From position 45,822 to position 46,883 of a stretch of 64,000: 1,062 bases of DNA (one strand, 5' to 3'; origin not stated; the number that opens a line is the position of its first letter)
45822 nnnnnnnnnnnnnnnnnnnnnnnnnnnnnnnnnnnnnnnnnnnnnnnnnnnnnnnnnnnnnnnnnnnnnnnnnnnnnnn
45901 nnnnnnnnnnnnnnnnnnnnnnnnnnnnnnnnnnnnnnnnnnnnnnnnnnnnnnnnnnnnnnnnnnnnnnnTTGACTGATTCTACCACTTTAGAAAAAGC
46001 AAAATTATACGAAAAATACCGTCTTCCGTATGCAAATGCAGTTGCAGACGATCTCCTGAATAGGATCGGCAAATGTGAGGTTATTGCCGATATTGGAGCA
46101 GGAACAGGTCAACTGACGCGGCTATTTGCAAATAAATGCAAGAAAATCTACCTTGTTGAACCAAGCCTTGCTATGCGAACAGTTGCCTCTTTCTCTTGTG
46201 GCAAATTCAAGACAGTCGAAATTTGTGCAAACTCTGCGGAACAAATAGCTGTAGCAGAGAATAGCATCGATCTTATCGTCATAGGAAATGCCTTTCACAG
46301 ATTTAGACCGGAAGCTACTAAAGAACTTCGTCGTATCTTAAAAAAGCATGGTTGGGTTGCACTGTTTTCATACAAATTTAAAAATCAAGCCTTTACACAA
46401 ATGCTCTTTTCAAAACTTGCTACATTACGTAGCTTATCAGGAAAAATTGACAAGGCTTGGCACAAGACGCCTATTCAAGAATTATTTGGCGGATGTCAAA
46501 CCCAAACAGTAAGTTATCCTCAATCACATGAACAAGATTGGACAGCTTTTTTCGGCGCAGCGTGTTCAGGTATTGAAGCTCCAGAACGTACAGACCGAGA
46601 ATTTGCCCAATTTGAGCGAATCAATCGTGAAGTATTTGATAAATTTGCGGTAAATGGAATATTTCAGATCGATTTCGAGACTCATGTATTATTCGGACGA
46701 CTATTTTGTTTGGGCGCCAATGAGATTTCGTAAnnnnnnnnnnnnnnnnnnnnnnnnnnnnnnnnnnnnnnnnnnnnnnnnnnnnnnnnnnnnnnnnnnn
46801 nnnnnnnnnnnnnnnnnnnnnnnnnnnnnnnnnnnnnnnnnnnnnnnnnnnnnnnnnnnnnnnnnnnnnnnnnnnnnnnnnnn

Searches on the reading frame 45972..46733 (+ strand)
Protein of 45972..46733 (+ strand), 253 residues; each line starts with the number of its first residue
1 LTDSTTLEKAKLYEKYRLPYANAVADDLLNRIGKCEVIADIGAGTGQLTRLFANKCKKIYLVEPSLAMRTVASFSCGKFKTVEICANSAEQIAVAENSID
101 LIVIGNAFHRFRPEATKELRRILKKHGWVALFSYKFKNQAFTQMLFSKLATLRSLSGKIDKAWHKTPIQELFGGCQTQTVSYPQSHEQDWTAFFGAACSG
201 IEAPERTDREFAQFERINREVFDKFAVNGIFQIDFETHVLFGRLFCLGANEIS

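Call 5: search_protein_families(library=pfam, proteins=[window:45972-46733:+], max_evalue=0.1)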
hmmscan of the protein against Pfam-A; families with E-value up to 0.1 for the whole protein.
window:45972-46733:+ (253 aa): 9 families
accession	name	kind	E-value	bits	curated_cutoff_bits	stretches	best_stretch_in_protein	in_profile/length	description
PF08241.18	Methyltransf_11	-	1.2e-14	55.1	21.2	1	40-130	2-94/95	Methyltransferase domain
PF13649.12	Methyltransf_25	-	1.5e-11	45.2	27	1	38-127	1-97/97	Methyltransferase domain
PF08242.18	Methyltransf_12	-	8.9e-08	33.2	30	1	40-128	2-97/98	Methyltransferase domain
PF13847.12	Methyltransf_31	-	4.6e-06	26.8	27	1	37-137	6-115/145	Methyltransferase domain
PF13489.12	Methyltransf_23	-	8.1e-06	26.1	27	1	35-134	23-118/164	Methyltransferase domain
PF05219.18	DREV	-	0.0046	16.5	26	1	37-83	97-141/265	DREV methyltransferase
PF01209.24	Ubie_methyltran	-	0.02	14.7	20.1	1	37-132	50-152/233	ubiE/COQ5 methyltransferase family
PF00398.26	RrnaAD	-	0.026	14.1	24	1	36-96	32-92/263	Ribosomal RNA adenine dimethylase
PF05175.20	MTS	-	0.031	14.3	23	1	35-122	32-122/170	Methyltransferase small domain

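Call 6: search_protein_families(library=ncbifam, proteins=[window:45972-46733:+], max_evalue=0.1)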
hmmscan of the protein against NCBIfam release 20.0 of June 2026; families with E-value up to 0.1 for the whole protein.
window:45972-46733:+ (253 aa): 20 families
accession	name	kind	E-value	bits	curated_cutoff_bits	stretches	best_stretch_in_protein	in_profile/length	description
TIGR02072.1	BioC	equivalog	1.1e-09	38.5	184.95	1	24-132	19-133/244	malonyl-ACP O-methyltransferase BioC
NF001244.0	PRK00216.1-5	equivalog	1.1e-08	34.6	216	1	36-144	50-166/236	bifunctional demethylmenaquinone methyltransferase/2-methoxy-6-polyprenyl-1,4-benzoquinol methylase UbiE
TIGR01934.1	MenG_MenH_UbiE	subfamily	4.2e-08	32.8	158.35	1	34-143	39-153/223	ubiquinone/menaquinone biosynthesis methyltransferase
NF043040.1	corrin_prot_MT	hypoth_equivalog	7e-07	28.9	180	1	23-131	29-147/216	corrinoid protein-associated methyltransferase CpaM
NF008300.0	PRK11088.1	equivalog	1e-05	25.2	303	1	21-130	71-178/272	23S rRNA (guanine(745)-N(1))-methyltransferase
TIGR00755.1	ksgA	equivalog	0.00023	20.6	171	1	34-106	29-101/256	16S rRNA (adenine(1518)-N(6)/adenine(1519)-N(6))-dimethyltransferase RsmA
TIGR02469.1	CbiT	equivalog_domain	0.00055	20.2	78.3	1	31-128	16-117/124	precorrin-6Y C5,15-methyltransferase (decarboxylating) subunit CbiT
NF000499.2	Erm23S_rRNA_broad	equivalog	0.00068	19.1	212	1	34-87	23-76/244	23S ribosomal RNA methyltransferase Erm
NF045667.1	MTase_DVU1556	equivalog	0.0011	18.5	155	1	33-131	21-119/213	DVU_1556 family methyltransferase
NF052510.1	methyltran_MpqE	exception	0.0013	18.2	335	1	36-134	48-154/234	methyl-plastoquinone biosynthesis methyltransferase MpqE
NF001240.0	PRK00216.1-1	equivalog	0.0015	17.6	378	1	34-133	63-170/251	bifunctional demethylmenaquinone methyltransferase/2-methoxy-6-polyprenyl-1,4-benzoquinol methylase UbiE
TIGR01444.1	fkbM_fam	subfamily_domain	0.0016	18.9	37.7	1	37-68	1-34/143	FkbM family methyltransferase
NF001241.0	PRK00216.1-2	equivalog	0.0017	18.1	327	1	32-142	49-158/231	demethylmenaquinone methyltransferase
NF010703.0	PRK14103.1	equivalog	0.0047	16.4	320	1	26-128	19-121/256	trans-aconitate 2-methyltransferase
NF000411.1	Erm45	exception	0.0067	16.3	525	1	32-66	27-61/245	23S rRNA (adenine(2058)-N(6))-methyltransferase Erm(45)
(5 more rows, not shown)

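Call 21: find_homologous_proteins(query=window:45972-46730:+, max_evalue=0.00001)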
Query window:45972-46730:+ (253 aa): 307 proteins with E <= 0.00001 among 917 candidates; the best 120 are listed.
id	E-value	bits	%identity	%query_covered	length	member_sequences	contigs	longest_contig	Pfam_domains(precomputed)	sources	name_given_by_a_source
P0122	4.1e-167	572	100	100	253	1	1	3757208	PF13847.13,PF13489.13,PF13649.13,PF08241.19,PF08242.19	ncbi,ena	-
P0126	6.2e-119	414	76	95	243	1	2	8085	PF13847.13,PF13489.13,PF13649.13,PF08241.19,PF08242.19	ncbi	-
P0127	3.7e-101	356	64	98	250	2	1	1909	PF13847.13,PF13489.13,PF13649.13,PF08241.19,PF08242.19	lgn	-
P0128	1.8e-100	354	66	94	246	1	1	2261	PF13489.13,PF13649.13,PF08241.19,PF08242.19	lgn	-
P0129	3.7e-100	353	63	96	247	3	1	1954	PF13489.13,PF13649.13,PF08241.19,PF08242.19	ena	-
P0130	1.2e-99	351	64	96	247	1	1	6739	PF13649.13,PF08241.19,PF08242.19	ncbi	-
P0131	1.8e-99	351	64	96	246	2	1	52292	PF13847.13,PF13489.13,PF13649.13,PF08241.19,PF08242.19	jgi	jgi:ubiquinone/menaquinone biosynthesis C-methylase UbiE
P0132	1.8e-99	351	65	96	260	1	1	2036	PF13847.13,PF13489.13,PF13649.13,PF08241.19,PF08242.19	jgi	jgi:SAM-dependent methyltransferase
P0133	2.0e-99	350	64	97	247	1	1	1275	PF13489.13,PF13649.13,PF08241.19,PF08242.19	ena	-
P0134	2.1e-99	350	64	96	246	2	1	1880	PF13847.13,PF13489.13,PF13649.13,PF08241.19,PF08242.19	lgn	-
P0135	3.8e-99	350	62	96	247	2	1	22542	PF13489.13,PF13649.13,PF08241.19,PF08242.19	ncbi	-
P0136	3.9e-99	350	64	96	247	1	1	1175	PF13489.13,PF13649.13,PF08241.19,PF08242.19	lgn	-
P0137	2.1e-98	347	63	96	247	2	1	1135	PF13489.13,PF13649.13,PF08241.19,PF08242.19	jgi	jgi:SAM-dependent methyltransferase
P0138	2.4e-98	347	63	96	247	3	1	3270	PF13489.13,PF13649.13,PF08241.19,PF08242.19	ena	-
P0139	3.3e-98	346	62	96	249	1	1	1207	PF13489.13,PF13649.13,PF08241.19,PF08242.19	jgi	jgi:SAM-dependent methyltransferase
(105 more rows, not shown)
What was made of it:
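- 45972..46733 (+): Class I SAM-dependent methyltransferase (253 aa), compositionally foreign. Homologs are 55-76% identical, including Anaerolineae proteins (call 21).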

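Call 31: find_encoding_contigs(protein=P0126, flank=5000, max_places=3)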
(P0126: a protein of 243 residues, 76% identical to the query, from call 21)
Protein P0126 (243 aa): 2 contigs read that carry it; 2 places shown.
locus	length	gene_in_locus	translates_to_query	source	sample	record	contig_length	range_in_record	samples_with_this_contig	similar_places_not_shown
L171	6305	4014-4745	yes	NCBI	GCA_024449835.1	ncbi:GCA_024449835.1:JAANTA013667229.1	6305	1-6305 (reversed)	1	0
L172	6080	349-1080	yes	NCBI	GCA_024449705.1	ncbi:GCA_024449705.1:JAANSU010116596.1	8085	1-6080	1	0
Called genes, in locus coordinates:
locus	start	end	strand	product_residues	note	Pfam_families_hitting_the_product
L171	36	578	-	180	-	-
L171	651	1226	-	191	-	PF07638:Sigma70_ECF (weak), PF04542:Sigma70_r2, PF08281:Sigma70_r4_2, PF04545:Sigma70_r4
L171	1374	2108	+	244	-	PF07947:YhhN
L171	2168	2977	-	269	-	PF05552:MS_channel_1st_1 (weak), PF21088:MS_channel_1st, PF00924:MS_channel_2nd, PF21082:MS_channel_3rd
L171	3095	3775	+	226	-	-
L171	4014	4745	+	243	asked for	PF13489:Methyltransf_23 (weak), PF13847:Methyltransf_31 (weak), PF08241:Methyltransf_11, PF08242:Methyltransf_12, PF13649:Methyltransf_25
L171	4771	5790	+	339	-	PF00493:MCM (weak), PF20030:bpMoxR, PF01078:Mg_chelatase (faint), PF00004:AAA (faint), PF07726:AAA_3, PF07728:AAA_5, PF17863:AAA_lid_2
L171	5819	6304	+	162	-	?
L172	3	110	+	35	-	?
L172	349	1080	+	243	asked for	PF13489:Methyltransf_23 (weak), PF13847:Methyltransf_31 (weak), PF08241:Methyltransf_11, PF08242:Methyltransf_12, PF13649:Methyltransf_25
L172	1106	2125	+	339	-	PF00493:MCM (weak), PF20030:bpMoxR, PF01078:Mg_chelatase (faint), PF00004:AAA (faint), PF07726:AAA_3, PF07728:AAA_5, PF17863:AAA_lid_2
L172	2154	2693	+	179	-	PF18306:LDcluster4, PF03641:Lysine_decarbox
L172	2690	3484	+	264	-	PF00696:AA_kinase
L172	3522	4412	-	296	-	PF07091:FmrO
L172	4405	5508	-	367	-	PF01702:TGT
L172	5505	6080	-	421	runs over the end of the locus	PF18130:ATPgrasp_N, PF02222:ATP-grasp (faint), PF02655:ATP-grasp_3 (weak), PF07478:Dala_Dala_lig_C, PF13535:ATP-grasp_4, PF18603:LAL_C2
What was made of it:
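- Tried and rejected: The context of the nearest methyltransferase homolog consists of ordinary chromosomal genes (call 31).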

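Call 43: search_protein_families(library=padloc, proteins=[window:45972-46733:+], max_evalue=0.01)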
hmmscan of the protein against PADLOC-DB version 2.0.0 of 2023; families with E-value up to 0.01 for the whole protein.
window:45972-46733:+ (253 aa): 1 family
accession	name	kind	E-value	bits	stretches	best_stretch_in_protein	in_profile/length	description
PDLC04134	mad2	-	6.6e-11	39.7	1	23-135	278-398/492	mads_2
